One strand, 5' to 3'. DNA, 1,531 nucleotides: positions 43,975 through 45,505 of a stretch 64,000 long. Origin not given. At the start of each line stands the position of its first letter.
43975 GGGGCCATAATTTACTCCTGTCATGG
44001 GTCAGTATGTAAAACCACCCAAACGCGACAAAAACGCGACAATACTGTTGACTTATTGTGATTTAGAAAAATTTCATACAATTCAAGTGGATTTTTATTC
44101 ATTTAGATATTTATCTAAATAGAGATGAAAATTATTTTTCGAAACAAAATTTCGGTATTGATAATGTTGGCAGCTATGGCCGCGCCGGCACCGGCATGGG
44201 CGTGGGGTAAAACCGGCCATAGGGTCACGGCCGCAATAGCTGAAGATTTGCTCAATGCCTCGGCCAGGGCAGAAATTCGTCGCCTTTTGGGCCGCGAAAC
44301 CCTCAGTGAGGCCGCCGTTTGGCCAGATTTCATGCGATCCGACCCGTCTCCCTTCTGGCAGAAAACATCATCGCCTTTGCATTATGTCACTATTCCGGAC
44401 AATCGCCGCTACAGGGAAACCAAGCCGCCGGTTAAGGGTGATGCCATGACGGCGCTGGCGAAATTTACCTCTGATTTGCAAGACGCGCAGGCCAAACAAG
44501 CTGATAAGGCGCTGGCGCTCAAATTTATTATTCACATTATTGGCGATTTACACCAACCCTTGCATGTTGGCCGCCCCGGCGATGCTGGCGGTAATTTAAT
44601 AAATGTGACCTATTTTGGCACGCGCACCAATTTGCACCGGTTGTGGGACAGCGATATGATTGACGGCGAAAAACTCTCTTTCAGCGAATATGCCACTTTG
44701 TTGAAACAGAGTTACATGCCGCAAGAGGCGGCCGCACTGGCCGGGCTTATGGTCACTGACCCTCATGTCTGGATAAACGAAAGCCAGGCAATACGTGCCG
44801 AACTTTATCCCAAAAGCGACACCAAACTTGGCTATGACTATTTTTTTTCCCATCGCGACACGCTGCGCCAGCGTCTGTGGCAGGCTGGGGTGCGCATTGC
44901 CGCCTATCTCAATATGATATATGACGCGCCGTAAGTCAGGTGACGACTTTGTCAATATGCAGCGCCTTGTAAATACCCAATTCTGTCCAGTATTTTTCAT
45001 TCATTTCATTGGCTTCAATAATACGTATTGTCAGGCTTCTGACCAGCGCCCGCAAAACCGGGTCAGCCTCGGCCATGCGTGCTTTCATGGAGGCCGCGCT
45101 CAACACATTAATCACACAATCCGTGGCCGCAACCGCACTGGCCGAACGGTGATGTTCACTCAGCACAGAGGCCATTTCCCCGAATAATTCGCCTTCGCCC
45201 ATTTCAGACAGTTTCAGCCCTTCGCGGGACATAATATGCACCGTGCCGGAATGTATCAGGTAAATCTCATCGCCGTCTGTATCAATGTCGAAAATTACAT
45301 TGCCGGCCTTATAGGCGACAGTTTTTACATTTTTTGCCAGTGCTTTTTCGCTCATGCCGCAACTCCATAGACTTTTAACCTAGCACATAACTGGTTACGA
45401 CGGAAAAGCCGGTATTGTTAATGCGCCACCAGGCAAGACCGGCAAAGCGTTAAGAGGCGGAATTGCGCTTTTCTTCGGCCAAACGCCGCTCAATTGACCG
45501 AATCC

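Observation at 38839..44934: Secreted thermonuclease + PhoD-like phosphatase + Oar-like TBDR + S1/P1 nuclease: candidate TonB-dependent extracellular nucleic-acid/phosphorus scavenging locus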

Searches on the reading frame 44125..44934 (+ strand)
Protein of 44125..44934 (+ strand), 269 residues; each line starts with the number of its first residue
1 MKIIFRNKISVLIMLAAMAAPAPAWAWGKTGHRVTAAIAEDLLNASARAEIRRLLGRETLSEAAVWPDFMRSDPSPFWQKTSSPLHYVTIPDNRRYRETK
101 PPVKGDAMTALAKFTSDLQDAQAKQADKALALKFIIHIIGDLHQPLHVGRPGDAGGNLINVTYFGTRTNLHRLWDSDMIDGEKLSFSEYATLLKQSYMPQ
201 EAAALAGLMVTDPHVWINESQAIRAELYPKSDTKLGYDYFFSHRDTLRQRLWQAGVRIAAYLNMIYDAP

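Call 3: search_protein_families(library=pfam, proteins=[window:44125-44934:+])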
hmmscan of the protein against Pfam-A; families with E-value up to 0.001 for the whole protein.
window:44125-44934:+ (269 aa): 1 family
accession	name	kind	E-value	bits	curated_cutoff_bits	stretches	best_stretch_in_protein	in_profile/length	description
PF02265.22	S1-P1_nuclease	-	1.8e-59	202.1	29.5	1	27-266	1-257/258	S1/P1 Nuclease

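Call 4: search_protein_families(library=ncbifam, proteins=[window:44125-44934:+])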
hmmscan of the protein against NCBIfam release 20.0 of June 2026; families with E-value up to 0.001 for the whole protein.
window:44125-44934:+ (269 aa): 0 families

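Call 16: find_homologous_proteins(query=window:44164-44934:+)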
Query window:44164-44934:+ (256 aa): 2930 proteins with E <= 0.001 among 6111 candidates; the best 120 are listed.
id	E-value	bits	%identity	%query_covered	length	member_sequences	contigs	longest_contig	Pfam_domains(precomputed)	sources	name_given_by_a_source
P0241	4.3e-168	575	100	98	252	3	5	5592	PF02265.23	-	-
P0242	2.8e-126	438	75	99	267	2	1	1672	PF02265.23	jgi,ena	-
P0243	2.4e-85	304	55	99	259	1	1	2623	PF02265.23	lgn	-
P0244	4.5e-84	300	54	99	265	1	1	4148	PF02265.23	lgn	-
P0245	5.3e-83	297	54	97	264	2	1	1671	PF02265.23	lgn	-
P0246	6.0e-83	296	55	95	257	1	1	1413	PF02265.23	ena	-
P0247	1.7e-82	295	55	99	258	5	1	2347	PF02265.23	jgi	jgi:hypothetical protein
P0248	1.9e-82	295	52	99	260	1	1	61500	PF02265.23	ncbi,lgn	ncbi:MAG: S1/P1 nuclease [Woeseiaceae bacterium]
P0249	2.6e-82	294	52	95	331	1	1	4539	PF02265.23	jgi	jgi:hypothetical protein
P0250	3.0e-82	294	54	99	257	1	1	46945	PF02265.23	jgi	-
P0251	3.5e-82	294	55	95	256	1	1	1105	PF02265.23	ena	-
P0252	4.1e-82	294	53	94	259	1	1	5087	PF02265.23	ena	-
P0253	5.7e-82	293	54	95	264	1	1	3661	PF02265.23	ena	-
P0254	6.2e-82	293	54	95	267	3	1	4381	PF02265.23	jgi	jgi:hypothetical protein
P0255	6.9e-82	293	52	94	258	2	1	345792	PF02265.23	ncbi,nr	ncbi:S1/P1 nuclease [Sphingomonas prati]|nr:S1/P1 nuclease [Sphingomonas prati]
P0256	6.9e-82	293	54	95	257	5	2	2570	PF02265.23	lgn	-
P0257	7.4e-82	293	55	100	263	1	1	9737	PF02265.23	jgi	jgi:nuclease S1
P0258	7.9e-82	293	54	93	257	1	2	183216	PF02265.23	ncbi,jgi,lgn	jgi:hypothetical protein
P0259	8.2e-82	293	51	100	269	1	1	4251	PF02265.23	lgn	-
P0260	1.2e-81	292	54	98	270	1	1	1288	PF02265.23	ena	-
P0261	1.4e-81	292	53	95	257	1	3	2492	PF02265.23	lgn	-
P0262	1.9e-81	292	55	95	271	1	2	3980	PF02265.23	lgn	-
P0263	2.1e-81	291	55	95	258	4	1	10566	PF02265.23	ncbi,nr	ncbi:MAG: S1/P1 nuclease [Pseudomonadota bacterium]|nr:S1/P1 nuclease [Pseudomonadota bacterium]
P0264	3.9e-81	290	52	100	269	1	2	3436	PF02265.23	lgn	-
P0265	4.0e-81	290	52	98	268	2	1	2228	PF02265.23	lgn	-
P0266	4.1e-81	290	54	93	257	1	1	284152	PF02265.23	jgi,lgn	jgi:hypothetical protein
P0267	4.6e-81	290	54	96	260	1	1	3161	PF02265.23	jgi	jgi:hypothetical protein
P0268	5.3e-81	290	53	95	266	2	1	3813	PF02265.23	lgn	-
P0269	5.4e-81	290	54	96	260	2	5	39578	PF02265.23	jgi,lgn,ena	-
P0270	5.6e-81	290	55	98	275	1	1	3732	PF02265.23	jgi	-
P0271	6.2e-81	290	52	99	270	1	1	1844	PF02265.23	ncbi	-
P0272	7.7e-81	290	53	99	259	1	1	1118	PF02265.23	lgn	-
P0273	8.9e-81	289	56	94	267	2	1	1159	PF02265.23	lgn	-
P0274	1.1e-80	289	54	95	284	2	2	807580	PF02265.23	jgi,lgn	jgi:hypothetical protein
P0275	1.2e-80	289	53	96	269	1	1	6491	PF02265.23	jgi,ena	jgi:hypothetical protein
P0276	1.3e-80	289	53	96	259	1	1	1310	PF02265.23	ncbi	-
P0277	1.3e-80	289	54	98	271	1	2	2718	PF02265.23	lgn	-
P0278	1.6e-80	288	52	96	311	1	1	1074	PF02265.23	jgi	jgi:hypothetical protein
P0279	1.9e-80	288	54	98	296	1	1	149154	PF02265.23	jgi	jgi:hypothetical protein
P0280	2.1e-80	288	54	96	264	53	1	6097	PF02265.23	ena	-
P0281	2.4e-80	288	55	95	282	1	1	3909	PF02265.23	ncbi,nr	ncbi:MAG: S1/P1 nuclease [Sphingomonadaceae bacterium]|nr:S1/P1 nuclease [Sphingomonadaceae bacteriu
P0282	2.5e-80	288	53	97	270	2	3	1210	PF02265.23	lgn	-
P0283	2.5e-80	288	53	94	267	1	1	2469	PF02265.23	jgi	jgi:hypothetical protein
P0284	3.0e-80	288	52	99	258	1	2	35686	PF02265.23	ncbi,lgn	-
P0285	3.1e-80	288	52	95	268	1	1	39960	PF02265.23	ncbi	-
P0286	3.2e-80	287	56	98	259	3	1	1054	PF02265.23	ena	-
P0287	3.6e-80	287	54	95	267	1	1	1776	PF02265.23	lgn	-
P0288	4.7e-80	287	52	96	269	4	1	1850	PF02265.23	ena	-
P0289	5.2e-80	287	51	97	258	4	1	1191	PF02265.23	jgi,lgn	jgi:hypothetical protein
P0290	6.1e-80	287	52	97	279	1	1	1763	PF02265.23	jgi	jgi:hypothetical protein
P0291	6.8e-80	286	52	94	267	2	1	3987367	PF02265.23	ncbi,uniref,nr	ncbi:S1/P1 Nuclease [Sphingomonas sp. AAP5]|uniref:S1/P1 nuclease n=1 Tax=Sphingomonas sp. AAP5 TaxI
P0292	8.2e-80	286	52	96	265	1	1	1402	PF02265.23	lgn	-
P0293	8.8e-80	286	53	99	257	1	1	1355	PF02265.23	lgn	-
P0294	8.9e-80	286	55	93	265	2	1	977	PF02265.23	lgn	-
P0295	8.9e-80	286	55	98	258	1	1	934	PF02265.23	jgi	jgi:hypothetical protein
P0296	1.0e-79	286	54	98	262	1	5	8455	PF02265.23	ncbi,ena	-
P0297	1.2e-79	286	52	95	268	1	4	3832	PF02265.23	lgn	-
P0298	1.2e-79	286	56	98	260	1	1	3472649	PF02265.23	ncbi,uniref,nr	ncbi:S1/P1 nuclease [Hyphococcus flavus]|uniref:S1/P1 nuclease n=1 Tax=Hyphococcus flavus TaxID=1866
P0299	1.3e-79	285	51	95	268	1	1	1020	PF02265.23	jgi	jgi:hypothetical protein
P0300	1.3e-79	285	56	94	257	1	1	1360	PF02265.23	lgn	-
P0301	1.4e-79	285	51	99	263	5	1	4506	PF02265.23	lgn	-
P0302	1.5e-79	285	52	98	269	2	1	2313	PF02265.23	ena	-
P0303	1.5e-79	285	52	98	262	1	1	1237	PF02265.23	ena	-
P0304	1.6e-79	285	55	98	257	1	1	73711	PF02265.23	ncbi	ncbi:MAG TPA: S1/P1 nuclease [Allosphingosinicella sp.]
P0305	1.8e-79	285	55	99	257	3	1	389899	PF02265.23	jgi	jgi:hypothetical protein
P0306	2.1e-79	285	54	98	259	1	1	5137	PF02265.23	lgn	-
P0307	2.2e-79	285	54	98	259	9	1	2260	PF02265.23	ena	-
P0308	2.3e-79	285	55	95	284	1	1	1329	PF02265.23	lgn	-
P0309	2.3e-79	285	54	96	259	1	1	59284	PF02265.23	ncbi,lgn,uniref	ncbi:S1/P1 nuclease [Marinicauda pacifica]|uniref:S1/P1 nuclease n=1 Tax=Marinicauda pacifica TaxID=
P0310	2.3e-79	285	55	96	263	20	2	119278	PF02265.23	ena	-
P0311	2.5e-79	285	55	94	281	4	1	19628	PF02265.23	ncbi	ncbi:MAG: S1/P1 nuclease [Allosphingosinicella sp.]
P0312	2.5e-79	285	53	100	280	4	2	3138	PF02265.23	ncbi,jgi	jgi:hypothetical protein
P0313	2.5e-79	285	53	99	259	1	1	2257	PF02265.23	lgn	-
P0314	2.8e-79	284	54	98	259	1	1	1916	PF02265.23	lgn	-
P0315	3.1e-79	284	52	96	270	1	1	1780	PF02265.23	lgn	-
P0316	3.1e-79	284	52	99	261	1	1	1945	PF02265.23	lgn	-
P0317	3.3e-79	284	54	96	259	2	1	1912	PF02265.23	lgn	-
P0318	3.4e-79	284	54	98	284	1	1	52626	PF02265.23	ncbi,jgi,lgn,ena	jgi:hypothetical protein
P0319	3.4e-79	284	54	99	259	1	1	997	PF02265.23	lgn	-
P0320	3.6e-79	284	52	98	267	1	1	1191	PF02265.23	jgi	-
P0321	3.7e-79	284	52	98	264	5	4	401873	PF02265.23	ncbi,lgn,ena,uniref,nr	ncbi:S1/P1 nuclease [Thermaurantiacus tibetensis]|uniref:S1/P1 nuclease n=1 Tax=Thermaurantiacus tib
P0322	3.9e-79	284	53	98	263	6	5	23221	PF02265.23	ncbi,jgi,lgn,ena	jgi:hypothetical protein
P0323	3.9e-79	284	54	93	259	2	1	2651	PF02265.23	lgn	-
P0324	4.0e-79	284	52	97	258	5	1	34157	PF02265.23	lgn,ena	-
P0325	4.0e-79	284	52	95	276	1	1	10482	PF02265.23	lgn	-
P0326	4.1e-79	284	52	100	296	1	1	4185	PF02265.23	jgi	jgi:hypothetical protein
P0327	4.2e-79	284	54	99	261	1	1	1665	PF02265.23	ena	-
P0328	4.6e-79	284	54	99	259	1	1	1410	PF02265.23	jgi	jgi:S1/P1 Nuclease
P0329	5.0e-79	284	52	97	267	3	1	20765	PF02265.23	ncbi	ncbi:MAG: S1/P1 nuclease [Sphingomicrobium sp.]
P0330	5.8e-79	283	54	99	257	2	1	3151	PF02265.23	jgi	jgi:S1/P1 Nuclease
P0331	5.8e-79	283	54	98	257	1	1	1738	PF02265.23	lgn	-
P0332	5.9e-79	283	53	96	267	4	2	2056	PF02265.23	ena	-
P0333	6.4e-79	283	51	98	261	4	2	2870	PF02265.23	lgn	-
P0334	6.8e-79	283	51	95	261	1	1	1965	PF02265.23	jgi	jgi:hypothetical protein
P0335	7.7e-79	283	54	98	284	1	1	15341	PF02265.23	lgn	-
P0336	7.9e-79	283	52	100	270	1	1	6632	PF02265.23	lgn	-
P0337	8.7e-79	283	52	98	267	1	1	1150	PF02265.23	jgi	jgi:hypothetical protein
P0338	8.8e-79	283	51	100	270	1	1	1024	PF02265.23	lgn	-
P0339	1.1e-78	282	53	99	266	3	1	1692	PF02265.23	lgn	-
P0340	1.2e-78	282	53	94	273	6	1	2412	PF02265.23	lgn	-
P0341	1.3e-78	282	51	100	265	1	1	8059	PF02265.23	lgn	-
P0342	1.3e-78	282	52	97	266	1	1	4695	PF02265.23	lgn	-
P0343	1.5e-78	282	53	94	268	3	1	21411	PF02265.23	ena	-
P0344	1.7e-78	282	51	98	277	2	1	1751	PF02265.23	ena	-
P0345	1.8e-78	282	54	96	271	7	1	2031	PF02265.23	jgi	jgi:S1/P1 Nuclease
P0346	2.1e-78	282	52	99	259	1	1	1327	PF02265.23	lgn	-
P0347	2.4e-78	281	52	98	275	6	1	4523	PF02265.23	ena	-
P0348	2.4e-78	281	54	94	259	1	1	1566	PF02265.23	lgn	-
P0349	2.4e-78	281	53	99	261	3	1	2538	PF02265.23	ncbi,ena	-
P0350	2.6e-78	281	51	95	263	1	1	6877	PF02265.23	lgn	-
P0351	2.6e-78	281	54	99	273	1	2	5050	PF02265.23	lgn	-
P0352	2.6e-78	281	55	98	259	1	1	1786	PF02265.23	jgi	jgi:S1/P1 Nuclease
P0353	2.7e-78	281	54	98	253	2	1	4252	PF02265.23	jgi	jgi:hypothetical protein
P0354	2.8e-78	281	55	94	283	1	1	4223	PF02265.23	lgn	-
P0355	2.9e-78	281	53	95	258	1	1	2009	PF02265.23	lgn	-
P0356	2.9e-78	281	52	94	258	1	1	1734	PF02265.23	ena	-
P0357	3.4e-78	281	52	97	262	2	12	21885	PF02265.23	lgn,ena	-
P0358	3.9e-78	281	52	95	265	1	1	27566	PF02265.23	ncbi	-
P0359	4.1e-78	281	53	96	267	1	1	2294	PF02265.23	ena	-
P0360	4.2e-78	281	50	100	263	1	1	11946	PF02265.23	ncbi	-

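Call 52: search_solved_structures(query=window:44125-44934:+, show_alignments=1)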
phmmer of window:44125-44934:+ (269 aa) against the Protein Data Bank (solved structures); distinct sequences matched with E-value up to 0.001: 8.
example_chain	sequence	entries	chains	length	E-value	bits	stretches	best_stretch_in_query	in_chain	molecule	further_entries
8qjl_A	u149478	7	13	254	7.6e-37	130.5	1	27-267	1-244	S1/P1 Nuclease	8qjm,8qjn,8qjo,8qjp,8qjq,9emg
4cxo_A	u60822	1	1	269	4.8e-26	95.1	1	27-266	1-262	ENDONUCLEASE 2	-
3w52_A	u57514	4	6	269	5.3e-26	95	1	27-266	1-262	Endonuclease 2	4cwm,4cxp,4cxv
4dj4_A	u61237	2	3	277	5.6e-25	91.6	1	27-179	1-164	Nuclease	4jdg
3sng_A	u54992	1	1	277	5.7e-25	91.6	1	27-179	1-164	nuclease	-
5fb9_A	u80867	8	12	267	1.4e-22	83.7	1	27-268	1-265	Nuclease S1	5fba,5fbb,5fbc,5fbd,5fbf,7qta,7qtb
5fbg_A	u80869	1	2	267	5.5e-22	81.8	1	27-268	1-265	Nuclease S1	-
1ak0_A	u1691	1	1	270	1e-18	71.1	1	27-266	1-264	P1 NUCLEASE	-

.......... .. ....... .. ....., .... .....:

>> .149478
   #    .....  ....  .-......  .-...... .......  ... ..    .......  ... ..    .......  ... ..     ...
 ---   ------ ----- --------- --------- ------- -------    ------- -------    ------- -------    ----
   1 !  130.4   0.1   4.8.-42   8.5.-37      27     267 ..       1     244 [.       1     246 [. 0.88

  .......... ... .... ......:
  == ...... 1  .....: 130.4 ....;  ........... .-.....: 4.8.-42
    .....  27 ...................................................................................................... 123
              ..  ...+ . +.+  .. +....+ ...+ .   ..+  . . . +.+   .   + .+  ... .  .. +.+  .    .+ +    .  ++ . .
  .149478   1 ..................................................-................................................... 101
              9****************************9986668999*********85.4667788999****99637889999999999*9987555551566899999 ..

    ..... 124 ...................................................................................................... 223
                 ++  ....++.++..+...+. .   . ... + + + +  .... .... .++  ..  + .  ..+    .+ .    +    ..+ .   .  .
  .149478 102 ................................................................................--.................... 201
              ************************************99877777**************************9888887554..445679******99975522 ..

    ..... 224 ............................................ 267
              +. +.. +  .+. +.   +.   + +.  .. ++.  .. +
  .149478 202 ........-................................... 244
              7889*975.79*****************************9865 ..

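Call 62: find_related_loci(query=A6, collection=metagenome_contigs, flank=7000)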
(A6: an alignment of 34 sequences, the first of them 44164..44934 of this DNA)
Query A6 (256 aa) in metagenome_contigs; peptide patterns used: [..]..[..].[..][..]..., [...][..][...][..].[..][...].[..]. (x = any residue, [..] = any of these).
600 stretches matched a pattern (row limit reached: there are more); 495 encode a relative of the query (tblastn E <= 1e-3); the best 80 are kept; 80 distinct loci.
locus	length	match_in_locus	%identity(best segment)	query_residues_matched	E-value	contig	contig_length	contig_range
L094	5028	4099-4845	53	1-253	1e-85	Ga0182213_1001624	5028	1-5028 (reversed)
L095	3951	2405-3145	52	3-253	3e-85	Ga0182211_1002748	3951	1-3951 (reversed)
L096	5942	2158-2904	49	1-254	7e-85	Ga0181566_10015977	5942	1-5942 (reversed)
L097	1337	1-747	52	3-253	5e-90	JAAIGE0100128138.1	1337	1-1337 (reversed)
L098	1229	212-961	52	1-255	3e-89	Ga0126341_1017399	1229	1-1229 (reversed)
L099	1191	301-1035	52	3-254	2e-89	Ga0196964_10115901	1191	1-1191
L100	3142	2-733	52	6-253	3e-83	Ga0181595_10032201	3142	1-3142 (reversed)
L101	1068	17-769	55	2-253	2e-89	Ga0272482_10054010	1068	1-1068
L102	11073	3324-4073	49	1-253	5e-82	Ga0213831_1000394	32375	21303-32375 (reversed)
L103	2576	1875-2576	55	9-246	2e-83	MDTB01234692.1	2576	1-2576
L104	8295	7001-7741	51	9-256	2e-81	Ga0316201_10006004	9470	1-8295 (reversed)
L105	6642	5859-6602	54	1-252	1e-81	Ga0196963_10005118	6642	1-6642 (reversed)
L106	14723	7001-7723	50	10-253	2e-81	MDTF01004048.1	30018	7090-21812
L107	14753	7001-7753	53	1-253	1e-81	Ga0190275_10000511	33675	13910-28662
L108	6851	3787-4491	51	13-252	2e-81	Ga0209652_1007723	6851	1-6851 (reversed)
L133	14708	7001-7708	51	14-253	2e-77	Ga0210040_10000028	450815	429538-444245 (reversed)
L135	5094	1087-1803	51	9-253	3e-77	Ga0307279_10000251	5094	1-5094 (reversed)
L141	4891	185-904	52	9-255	6e-77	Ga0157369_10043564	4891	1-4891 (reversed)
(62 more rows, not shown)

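Call 67: search_protein_families(library=pfam, proteins=[L135:1863-3317:-, L135:1650-2948:+, L141:983-2578:-, L141:1025-2512:+, L133:252-1514:-, L133:5212-6852:+, L133:8223-9887:+, L133:9781-11505:-, L133:11141-13390:+], max_evalue=0.00001)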
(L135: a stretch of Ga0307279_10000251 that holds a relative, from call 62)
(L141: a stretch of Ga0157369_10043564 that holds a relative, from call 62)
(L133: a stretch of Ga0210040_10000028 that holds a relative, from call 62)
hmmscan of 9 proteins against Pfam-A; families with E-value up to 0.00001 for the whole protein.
L135:1863-3317:- (484 aa): 2 families
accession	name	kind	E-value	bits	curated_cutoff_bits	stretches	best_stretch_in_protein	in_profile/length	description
PF10423.15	AMNp_N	-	2.4e-45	154.4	27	1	10-164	2-150/154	Bacterial AMP nucleoside phosphorylase N-terminus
PF01048.26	PNP_UDP_1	-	4.6e-24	85.6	25.1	1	269-451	40-223/233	Phosphorylase superfamily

L135:1650-2948:+ (432 aa): 0 families

L141:983-2578:- (531 aa): 2 families
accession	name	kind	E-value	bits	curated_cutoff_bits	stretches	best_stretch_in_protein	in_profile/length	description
PF10423.15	AMNp_N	-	3.9e-46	157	27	1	57-210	2-149/154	Bacterial AMP nucleoside phosphorylase N-terminus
PF01048.26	PNP_UDP_1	-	3.2e-24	86.1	25.1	1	305-497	30-222/233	Phosphorylase superfamily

L141:1025-2512:+ (495 aa): 0 families

L133:252-1514:- (420 aa): 1 family
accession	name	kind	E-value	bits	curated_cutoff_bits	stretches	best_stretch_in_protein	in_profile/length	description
PF13759.12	2OG-FeII_Oxy_5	-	1.5e-17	64.2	27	1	321-412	2-101/101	Putative 2OG-Fe(II) oxygenase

L133:5212-6852:+ (546 aa): 2 families
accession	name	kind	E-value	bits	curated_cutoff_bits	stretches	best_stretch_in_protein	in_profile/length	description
PF09423.15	PhoD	-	3.2e-112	375.5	27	1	174-515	1-343/343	PhoD-like phosphatase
PF16655.11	PhoD_N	-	2.4e-31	108.6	30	1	65-161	1-90/90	PhoD-like phosphatase, N-terminal domain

L133:8223-9887:+ (554 aa): 0 families

L133:9781-11505:- (574 aa): 2 families
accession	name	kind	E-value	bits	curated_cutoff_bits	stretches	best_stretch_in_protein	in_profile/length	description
PF01593.30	Amino_oxidase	-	4.3e-20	72.8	19.8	1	86-451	2-366/443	Flavin containing amine oxidoreductase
PF13450.12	NAD_binding_8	-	6.4e-10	39.6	21.9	1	80-146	1-67/68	NAD(P)-binding Rossmann-like domain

L133:11141-13390:+ (749 aa): 0 families

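Call 84: search_protein_families(library=ncbifam, proteins=[L133:8223-9887:+], max_evalue=0.00001)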
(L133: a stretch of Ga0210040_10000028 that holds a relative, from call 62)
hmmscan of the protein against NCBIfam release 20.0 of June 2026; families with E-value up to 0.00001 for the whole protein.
L133:8223-9887:+ (554 aa): 0 families

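Call 99: search_protein_families(library=phrogs, proteins=[window:44125-44934:+], max_evalue=0.001)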
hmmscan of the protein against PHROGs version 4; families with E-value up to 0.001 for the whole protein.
window:44125-44934:+ (269 aa): 0 families

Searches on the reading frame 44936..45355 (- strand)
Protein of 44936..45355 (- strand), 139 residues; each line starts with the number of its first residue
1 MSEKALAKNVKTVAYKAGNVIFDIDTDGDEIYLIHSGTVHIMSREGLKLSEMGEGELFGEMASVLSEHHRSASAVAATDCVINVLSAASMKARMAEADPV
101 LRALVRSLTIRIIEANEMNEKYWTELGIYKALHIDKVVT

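Call 3: search_protein_families(library=pfam, proteins=[window:44936-45355:-])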
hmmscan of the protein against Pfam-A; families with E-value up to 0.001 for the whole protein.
window:44936-45355:- (139 aa): 1 family
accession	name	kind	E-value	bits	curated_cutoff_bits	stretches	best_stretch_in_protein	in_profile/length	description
PF00027.35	cNMP_binding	-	3.4e-16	59.4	27.5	1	13-94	2-86/89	Cyclic nucleotide-binding domain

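Call 4: search_protein_families(library=ncbifam, proteins=[window:44936-45355:-])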
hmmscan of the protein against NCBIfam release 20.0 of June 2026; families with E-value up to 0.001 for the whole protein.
window:44936-45355:- (139 aa): 5 families
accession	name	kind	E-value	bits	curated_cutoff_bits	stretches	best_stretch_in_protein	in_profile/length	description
NF010499.0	PRK13918.1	equivalog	3.5e-09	36.5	274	1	8-109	10-110/205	CRP/FNR family transcriptional regulator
NF041163.2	encap_f2b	equivalog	9.3e-09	34.9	400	1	4-111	89-199/450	family 2B encapsulin nanocompartment shell protein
NF008732.0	PRK11753.1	equivalog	2.9e-07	30.2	266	1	9-116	22-133/214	cAMP-activated global transcriptional regulator CRP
NF058543.1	ActPatMycb56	equivalog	3.1e-06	26.3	460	1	4-112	13-122/317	acetyltransferase Pat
NF050806.1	TransRegFixKCaul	equivalog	0.00032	20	300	1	8-110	21-122/215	transcriptional regulator FixK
